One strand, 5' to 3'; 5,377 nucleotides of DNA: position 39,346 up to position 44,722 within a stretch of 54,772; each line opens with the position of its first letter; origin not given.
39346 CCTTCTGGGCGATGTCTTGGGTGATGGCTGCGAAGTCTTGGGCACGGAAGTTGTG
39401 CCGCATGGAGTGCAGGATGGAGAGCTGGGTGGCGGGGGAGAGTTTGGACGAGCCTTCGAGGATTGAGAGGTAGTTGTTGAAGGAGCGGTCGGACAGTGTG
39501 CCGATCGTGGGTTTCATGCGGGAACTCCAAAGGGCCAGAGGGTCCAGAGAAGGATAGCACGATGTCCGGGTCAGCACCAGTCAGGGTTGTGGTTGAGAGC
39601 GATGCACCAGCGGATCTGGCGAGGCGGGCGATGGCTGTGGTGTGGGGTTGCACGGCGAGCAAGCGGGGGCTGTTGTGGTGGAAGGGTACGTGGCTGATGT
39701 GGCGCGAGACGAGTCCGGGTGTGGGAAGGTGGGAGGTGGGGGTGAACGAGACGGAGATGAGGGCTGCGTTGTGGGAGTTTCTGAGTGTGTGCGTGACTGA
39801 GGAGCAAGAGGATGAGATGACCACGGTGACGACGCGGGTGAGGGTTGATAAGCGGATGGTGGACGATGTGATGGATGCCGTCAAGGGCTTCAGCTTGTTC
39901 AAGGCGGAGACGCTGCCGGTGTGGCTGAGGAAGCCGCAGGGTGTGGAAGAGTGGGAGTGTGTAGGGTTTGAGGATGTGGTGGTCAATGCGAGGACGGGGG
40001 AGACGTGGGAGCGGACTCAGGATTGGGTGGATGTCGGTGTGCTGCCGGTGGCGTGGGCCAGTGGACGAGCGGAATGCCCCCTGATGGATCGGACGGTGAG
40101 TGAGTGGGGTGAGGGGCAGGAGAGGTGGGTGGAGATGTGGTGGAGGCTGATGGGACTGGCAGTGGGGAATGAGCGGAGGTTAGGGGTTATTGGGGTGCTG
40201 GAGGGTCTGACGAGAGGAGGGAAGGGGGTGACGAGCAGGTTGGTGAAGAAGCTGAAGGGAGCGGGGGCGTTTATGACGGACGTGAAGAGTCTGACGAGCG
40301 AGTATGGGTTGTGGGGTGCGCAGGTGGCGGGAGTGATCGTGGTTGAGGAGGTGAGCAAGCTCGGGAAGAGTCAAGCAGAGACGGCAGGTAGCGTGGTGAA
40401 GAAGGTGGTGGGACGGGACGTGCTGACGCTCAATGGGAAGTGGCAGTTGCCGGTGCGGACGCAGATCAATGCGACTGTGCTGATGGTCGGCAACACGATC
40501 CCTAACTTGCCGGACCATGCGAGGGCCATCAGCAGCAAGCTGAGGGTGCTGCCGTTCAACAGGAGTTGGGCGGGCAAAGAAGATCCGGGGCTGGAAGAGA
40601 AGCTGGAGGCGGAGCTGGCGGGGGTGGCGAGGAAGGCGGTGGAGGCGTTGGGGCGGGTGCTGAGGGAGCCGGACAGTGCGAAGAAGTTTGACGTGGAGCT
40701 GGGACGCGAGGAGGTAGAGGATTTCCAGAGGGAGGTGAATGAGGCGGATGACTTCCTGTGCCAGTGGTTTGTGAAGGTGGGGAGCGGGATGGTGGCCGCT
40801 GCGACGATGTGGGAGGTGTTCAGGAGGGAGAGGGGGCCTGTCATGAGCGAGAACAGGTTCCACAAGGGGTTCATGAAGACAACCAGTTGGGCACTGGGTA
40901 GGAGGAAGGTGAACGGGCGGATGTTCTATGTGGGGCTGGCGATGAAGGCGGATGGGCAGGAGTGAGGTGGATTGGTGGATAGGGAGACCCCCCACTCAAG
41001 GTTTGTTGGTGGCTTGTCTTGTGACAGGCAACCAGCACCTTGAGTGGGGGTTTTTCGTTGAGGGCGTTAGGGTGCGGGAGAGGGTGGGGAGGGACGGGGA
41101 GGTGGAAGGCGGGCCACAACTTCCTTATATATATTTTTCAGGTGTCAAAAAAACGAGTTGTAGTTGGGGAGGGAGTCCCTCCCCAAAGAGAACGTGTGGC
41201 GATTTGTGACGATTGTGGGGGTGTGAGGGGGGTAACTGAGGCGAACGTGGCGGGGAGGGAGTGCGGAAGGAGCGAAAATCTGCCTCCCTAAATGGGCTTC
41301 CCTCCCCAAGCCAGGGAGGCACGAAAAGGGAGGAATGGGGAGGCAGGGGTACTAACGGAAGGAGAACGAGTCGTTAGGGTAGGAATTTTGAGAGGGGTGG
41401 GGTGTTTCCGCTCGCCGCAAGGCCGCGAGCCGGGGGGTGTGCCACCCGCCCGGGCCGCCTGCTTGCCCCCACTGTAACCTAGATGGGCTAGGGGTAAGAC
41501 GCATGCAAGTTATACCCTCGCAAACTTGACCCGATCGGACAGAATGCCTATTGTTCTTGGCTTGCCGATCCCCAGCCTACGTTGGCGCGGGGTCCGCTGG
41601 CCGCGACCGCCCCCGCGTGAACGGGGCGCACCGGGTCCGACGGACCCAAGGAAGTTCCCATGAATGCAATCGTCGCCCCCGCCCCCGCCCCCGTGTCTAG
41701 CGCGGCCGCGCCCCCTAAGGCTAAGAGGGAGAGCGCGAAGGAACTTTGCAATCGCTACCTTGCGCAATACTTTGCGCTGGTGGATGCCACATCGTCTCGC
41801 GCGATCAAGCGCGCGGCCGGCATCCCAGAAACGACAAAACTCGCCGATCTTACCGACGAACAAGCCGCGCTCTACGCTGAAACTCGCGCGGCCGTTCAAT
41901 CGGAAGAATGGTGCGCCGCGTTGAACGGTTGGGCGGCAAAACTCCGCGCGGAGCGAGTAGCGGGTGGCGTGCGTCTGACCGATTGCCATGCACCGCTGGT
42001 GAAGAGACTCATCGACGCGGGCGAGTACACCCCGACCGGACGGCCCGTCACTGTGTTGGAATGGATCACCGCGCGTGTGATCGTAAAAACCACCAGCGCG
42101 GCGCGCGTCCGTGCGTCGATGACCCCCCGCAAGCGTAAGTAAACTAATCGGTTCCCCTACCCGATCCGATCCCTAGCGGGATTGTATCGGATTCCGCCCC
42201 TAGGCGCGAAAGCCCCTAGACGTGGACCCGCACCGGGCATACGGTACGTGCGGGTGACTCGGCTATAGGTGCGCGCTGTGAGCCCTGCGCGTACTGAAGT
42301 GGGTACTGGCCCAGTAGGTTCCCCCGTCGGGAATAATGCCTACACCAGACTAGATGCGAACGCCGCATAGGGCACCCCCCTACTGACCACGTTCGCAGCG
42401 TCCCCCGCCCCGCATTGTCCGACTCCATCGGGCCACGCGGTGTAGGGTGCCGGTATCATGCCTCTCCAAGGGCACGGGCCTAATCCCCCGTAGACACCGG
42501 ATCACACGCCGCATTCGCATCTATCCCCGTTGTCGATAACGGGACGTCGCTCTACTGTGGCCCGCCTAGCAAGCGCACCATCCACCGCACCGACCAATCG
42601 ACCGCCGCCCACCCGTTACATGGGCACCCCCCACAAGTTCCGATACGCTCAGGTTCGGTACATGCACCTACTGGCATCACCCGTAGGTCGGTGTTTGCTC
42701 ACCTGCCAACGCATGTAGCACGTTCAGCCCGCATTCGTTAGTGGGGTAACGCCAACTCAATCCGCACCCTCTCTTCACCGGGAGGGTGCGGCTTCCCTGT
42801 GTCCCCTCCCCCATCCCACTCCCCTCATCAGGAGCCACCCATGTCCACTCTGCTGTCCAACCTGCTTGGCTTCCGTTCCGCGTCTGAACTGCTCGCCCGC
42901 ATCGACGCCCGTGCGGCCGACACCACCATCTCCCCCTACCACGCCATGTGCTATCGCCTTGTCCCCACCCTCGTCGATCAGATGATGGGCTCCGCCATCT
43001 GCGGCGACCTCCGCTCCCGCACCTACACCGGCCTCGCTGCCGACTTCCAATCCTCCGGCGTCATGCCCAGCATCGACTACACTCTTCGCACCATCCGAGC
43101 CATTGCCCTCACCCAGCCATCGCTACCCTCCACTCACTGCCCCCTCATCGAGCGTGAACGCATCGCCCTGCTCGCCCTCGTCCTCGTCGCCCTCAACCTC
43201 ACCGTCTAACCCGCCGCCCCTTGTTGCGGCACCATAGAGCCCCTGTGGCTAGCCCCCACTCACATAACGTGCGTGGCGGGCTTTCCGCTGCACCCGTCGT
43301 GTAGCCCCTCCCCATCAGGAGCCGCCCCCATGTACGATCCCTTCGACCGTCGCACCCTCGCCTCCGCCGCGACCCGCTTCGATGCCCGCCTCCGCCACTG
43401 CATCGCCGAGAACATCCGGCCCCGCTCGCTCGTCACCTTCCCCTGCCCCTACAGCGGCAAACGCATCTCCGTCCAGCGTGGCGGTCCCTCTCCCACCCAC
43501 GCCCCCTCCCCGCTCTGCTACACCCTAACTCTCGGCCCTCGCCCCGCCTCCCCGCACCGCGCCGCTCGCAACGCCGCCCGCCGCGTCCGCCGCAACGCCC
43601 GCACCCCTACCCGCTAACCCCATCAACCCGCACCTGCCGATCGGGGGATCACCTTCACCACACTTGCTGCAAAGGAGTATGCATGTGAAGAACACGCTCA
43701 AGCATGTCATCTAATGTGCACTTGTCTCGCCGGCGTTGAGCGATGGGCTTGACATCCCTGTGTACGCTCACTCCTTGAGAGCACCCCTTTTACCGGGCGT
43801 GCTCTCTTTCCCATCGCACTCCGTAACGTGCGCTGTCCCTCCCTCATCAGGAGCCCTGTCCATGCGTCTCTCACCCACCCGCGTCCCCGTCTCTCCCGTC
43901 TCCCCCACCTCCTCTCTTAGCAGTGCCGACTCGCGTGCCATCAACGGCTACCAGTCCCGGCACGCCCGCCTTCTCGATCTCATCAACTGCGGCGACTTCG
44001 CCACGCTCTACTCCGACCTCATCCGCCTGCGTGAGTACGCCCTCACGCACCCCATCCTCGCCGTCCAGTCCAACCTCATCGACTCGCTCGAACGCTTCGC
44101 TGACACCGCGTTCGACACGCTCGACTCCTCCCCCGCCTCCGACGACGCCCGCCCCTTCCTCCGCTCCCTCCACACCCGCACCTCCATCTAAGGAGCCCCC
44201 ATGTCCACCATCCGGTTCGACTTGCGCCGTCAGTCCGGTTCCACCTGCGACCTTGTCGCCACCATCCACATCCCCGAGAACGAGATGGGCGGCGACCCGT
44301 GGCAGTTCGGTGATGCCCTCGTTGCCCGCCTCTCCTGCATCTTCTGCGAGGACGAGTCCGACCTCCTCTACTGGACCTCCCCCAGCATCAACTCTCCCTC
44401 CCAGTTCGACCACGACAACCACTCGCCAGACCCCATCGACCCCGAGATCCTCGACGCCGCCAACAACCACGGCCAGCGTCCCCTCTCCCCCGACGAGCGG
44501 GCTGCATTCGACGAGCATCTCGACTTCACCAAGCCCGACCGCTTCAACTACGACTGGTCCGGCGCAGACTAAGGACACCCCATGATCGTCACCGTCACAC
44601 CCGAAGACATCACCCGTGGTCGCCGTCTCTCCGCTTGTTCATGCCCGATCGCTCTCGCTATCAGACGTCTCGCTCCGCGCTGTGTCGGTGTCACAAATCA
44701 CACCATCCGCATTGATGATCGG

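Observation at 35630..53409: Extreme, sharply bounded G/C strand asymmetry that flips sign across the 41.05-42.84 kb non-coding region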

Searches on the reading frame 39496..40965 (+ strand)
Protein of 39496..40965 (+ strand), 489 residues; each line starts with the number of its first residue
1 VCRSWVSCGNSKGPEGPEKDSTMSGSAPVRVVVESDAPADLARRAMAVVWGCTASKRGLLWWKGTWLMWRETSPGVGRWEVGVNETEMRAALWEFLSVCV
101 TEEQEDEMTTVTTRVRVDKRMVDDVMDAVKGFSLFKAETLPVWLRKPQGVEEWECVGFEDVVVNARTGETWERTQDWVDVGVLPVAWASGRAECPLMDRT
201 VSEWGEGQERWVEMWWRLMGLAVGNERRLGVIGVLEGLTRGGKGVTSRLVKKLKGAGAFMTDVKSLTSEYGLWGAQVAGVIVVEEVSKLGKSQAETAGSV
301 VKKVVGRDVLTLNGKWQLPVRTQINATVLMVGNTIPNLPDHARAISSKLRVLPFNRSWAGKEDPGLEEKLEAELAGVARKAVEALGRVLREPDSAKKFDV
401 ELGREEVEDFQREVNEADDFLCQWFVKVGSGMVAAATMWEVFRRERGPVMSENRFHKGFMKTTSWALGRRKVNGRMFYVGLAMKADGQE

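Call 5: search_protein_families(library=pfam, proteins=[window:39496-40965:+], max_evalue=0.01)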
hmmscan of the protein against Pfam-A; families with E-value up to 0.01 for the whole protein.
window:39496-40965:+ (489 aa): 1 family
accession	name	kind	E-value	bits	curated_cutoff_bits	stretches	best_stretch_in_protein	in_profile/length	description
PF19263.5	DUF5906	-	3.4e-05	24.9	27.6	1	237-340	3-108/114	Family of unknown function (DUF5906)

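Call 6: search_protein_families(library=phrogs, proteins=[window:39496-40965:+], max_evalue=0.01)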
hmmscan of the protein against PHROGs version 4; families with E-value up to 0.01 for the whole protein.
window:39496-40965:+ (489 aa): 8 families
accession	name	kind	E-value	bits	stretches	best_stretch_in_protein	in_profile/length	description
phrog_6088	-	DNA, RNA and nucleotide metabolism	2e-19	70.5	1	119-427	403-703/772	DNA primase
phrog_2478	-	DNA, RNA and nucleotide metabolism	2.3e-16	60.1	1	64-484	429-841/854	DNA polymerase/primase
phrog_1829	-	DNA, RNA and nucleotide metabolism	2.2e-15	56.9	1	155-484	430-756/772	DNA primase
phrog_1156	-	DNA, RNA and nucleotide metabolism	1.4e-14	54.6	1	184-487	513-829/855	DNA primase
phrog_864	-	DNA, RNA and nucleotide metabolism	8.7e-13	48.6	1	298-443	430-576/1064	DNA primase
phrog_16213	-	DNA, RNA and nucleotide metabolism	3.4e-11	43.1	1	236-390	402-554/732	DNA primase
phrog_7601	-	unknown function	1.3e-10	42.2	1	239-467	29-254/289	-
phrog_4210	-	DNA, RNA and nucleotide metabolism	2e-05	23.6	1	208-386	155-333/1304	DNA polymerase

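Call 7: find_related_loci(query=window:39496-40965:+, collection=viral_contigs, flank=10000)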
Query window:39496-40965:+ (489 aa) in viral_contigs; peptide patterns used: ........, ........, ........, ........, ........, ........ (x = any residue, [..] = any of these).
4 stretches matched a pattern, but none encodes a relative of the query by tblastn (E <= 1e-3).

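Call 50: find_related_loci(query=A2, collection=viral_contigs, flank=10000)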
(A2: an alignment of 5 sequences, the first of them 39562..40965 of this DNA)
Query A2 (467 aa) in viral_contigs; peptide patterns used: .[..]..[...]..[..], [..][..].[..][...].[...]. (x = any residue, [..] = any of these).
132 stretches matched a pattern; 61 encode a relative of the query (tblastn E <= 1e-3); 61 distinct loci.
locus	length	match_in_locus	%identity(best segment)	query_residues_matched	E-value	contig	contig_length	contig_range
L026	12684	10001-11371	32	11-467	1e-62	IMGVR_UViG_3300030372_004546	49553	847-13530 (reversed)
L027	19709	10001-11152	33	30-417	4e-59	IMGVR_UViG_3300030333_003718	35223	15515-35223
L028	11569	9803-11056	31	1-417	7e-58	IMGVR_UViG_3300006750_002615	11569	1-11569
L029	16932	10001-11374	29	7-463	8e-58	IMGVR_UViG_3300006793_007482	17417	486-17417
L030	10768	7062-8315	31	1-417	7e-58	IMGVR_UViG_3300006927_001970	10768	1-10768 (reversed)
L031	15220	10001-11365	29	10-463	1e-57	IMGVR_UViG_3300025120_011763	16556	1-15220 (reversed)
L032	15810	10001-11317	29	10-450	4e-56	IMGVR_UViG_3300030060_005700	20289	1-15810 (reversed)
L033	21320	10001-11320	28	10-450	1e-57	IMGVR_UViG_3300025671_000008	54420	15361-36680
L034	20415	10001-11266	31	31-452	9e-56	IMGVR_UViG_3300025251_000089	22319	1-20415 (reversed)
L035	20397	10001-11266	31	31-452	9e-56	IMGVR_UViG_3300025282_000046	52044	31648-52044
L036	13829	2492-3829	28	4-450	4e-58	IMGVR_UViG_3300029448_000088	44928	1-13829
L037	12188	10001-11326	30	13-452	2e-54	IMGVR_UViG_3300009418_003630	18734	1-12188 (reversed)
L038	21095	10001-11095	32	92-452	1e-54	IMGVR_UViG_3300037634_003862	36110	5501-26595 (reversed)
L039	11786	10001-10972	34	92-417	3e-54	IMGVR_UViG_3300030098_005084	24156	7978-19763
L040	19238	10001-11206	29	11-417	3e-53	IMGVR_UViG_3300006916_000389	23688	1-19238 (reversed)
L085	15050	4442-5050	25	155-355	1e-14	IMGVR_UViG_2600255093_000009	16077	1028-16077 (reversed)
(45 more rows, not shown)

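Call 51: find_related_loci(query=A2, collection=metagenome_contigs, flank=10000)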
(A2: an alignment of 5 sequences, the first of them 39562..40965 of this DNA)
Query A2 (467 aa) in metagenome_contigs; peptide patterns used: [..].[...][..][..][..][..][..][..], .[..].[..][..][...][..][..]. (x = any residue, [..] = any of these).
598 stretches matched a pattern (row limit reached: there are more); 17 encode a relative of the query (tblastn E <= 1e-3); 17 distinct loci.
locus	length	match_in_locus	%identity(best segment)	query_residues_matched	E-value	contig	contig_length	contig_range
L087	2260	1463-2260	100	1-266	0e+0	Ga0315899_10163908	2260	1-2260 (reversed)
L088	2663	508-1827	29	11-452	6e-57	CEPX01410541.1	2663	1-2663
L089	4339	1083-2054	34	92-417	7e-56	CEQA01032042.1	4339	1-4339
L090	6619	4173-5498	30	13-452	2e-55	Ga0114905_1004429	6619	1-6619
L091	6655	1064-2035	34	92-417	4e-55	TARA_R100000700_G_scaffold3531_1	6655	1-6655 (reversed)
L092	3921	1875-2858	33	92-417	1e-54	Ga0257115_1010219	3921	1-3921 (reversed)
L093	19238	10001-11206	29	11-417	3e-54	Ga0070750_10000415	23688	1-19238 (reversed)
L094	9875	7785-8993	29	11-417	6e-54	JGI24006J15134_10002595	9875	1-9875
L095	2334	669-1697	33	118-452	9e-53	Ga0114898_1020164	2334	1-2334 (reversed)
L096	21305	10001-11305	28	16-452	1e-50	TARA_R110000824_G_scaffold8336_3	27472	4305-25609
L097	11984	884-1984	31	92-452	1e-49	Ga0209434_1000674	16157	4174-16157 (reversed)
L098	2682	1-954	31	140-449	2e-43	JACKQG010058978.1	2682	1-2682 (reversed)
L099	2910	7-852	31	177-452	1e-36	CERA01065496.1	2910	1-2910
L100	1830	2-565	39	233-417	4e-31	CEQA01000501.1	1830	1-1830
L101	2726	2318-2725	31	92-229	2e-18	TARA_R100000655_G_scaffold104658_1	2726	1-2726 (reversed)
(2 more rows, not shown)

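Call 64: search_dna_similar(query=window:39562-40965:+, collection=phages, mode=protein, max_rows=15, max_evalue=0.001)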
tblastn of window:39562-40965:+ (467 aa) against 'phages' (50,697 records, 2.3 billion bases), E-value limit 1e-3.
Records with a match: 166; places in all: 166; records where one place covers at least 80% of the query: 0.
Best place of each record, by identity: <60% 166.
By first word of the organism name: Vibrio 95; Streptococcus 33; Klebsiella 9; Salmonella 8; Escherichia 5; Proteus 5; Sashavirus 2; Shewanella 2; Flyfo 1; Morganella 1; and 5 more.
By host as written in the record: Vibrio lentus 44; - 28; Streptococcus thermophilus 14; Vibrio crassostreae 7; Klebsiella pneumoniae 7; Vibrio splendidus 6; Vibrio parahaemolyticus O22C 5; Salmonella enterica subsp. enterica serovar Kentucky 4; and 35 more.
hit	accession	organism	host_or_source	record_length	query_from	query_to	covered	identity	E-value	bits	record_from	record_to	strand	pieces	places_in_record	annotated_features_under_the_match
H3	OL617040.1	Flyfo podovirus Tbat2_2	Pteropus tonganus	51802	140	463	69%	22.9%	7e-12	74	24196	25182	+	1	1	hypothetical protein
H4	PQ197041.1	Morganella phage Henu15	Morganella morganii JX1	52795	140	463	69%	22.9%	7e-12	74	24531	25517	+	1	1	hypothetical protein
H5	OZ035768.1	Sashavirus 536P12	-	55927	127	451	70%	22.7%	4e-14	81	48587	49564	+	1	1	record has no annotation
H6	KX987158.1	Salmonella phage vB_SenS_Sasha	Salmonella enterica subsp. enterica ...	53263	127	451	70%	22.7%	4e-14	81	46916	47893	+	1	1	DNA primase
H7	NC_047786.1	Salmonella phage vB_SenS_Sasha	Salmonella enterica subsp. enterica ...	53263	127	451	70%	22.7%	4e-14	81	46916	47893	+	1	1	DNA primase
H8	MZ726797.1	Escherichia phage vB_EcoS_AVIO78A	Escherichia coli O78 Strain ECL23026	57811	127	451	70%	22.7%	4e-14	81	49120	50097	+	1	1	hypothetical protein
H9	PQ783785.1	Escherichia phage PDP46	Escherichia coli HS(pFamp)R (ATCC ...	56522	127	451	70%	22.7%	4e-14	81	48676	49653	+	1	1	DNA primase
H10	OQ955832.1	Escherichia phage vB_EcoS_PJ16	Multidrug resistant Escherichia coli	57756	127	451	70%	22.7%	4e-14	81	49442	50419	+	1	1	PJ16_080: DNA helicase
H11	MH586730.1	Salmonella phage Solent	Salmonella enterica subsp. enterica ...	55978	127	451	70%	22.7%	4e-14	81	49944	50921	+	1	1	primase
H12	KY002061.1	Salmonella phage vB_SenS_Sergei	Salmonella enterica subsp. enterica ...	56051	127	451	70%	22.7%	4e-14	81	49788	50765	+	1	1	DNA primase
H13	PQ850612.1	Escherichia phage KarinMuster_Bas82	Escherichia coli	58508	127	451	70%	22.7%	4e-14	81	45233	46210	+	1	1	DNA primase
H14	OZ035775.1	Sashavirus BDX09P1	-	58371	127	451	70%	22.7%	4e-14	81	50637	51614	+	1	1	record has no annotation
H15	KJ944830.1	Pseudoalteromonas phage B8b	Pseudoalteromonas sp. QC-44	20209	120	420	64%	23.7%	4e-10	69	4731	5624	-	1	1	DNA primase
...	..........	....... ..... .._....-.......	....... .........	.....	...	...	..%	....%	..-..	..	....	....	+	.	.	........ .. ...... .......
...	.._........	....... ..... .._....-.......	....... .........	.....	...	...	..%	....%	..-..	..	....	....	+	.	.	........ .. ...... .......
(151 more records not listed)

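Call 80: search_solved_structures(query=A2, max_evalue=0.01)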
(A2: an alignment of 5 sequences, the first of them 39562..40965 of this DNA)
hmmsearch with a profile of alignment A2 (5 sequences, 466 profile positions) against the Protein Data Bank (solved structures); distinct sequences matched with E-value up to 0.01: 1.
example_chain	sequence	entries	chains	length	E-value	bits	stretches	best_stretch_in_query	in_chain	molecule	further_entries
7ola_A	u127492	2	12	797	1.4e-16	63.3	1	123-448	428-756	DNA primase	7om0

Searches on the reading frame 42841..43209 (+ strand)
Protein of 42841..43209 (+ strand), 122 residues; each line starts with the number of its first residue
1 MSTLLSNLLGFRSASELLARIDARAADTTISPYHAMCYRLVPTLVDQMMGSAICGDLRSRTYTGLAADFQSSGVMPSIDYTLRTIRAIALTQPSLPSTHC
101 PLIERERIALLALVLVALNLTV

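Call 73: search_protein_families(library=pfam, proteins=[window:42841-43209:+], max_evalue=0.1)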
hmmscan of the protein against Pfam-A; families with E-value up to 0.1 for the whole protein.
window:42841-43209:+ (122 aa): 0 families

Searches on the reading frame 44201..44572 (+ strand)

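Call 73: search_protein_families(library=pfam, proteins=[window:44201-44572:+], max_evalue=0.1)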
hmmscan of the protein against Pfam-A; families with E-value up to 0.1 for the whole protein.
window:44201-44572:+ (123 aa): 1 family
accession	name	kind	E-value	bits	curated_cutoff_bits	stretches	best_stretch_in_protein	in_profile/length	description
PF13490.11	zf-HC2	-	0.032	14.8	22.2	1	94-108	15-29/35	Putative zinc-finger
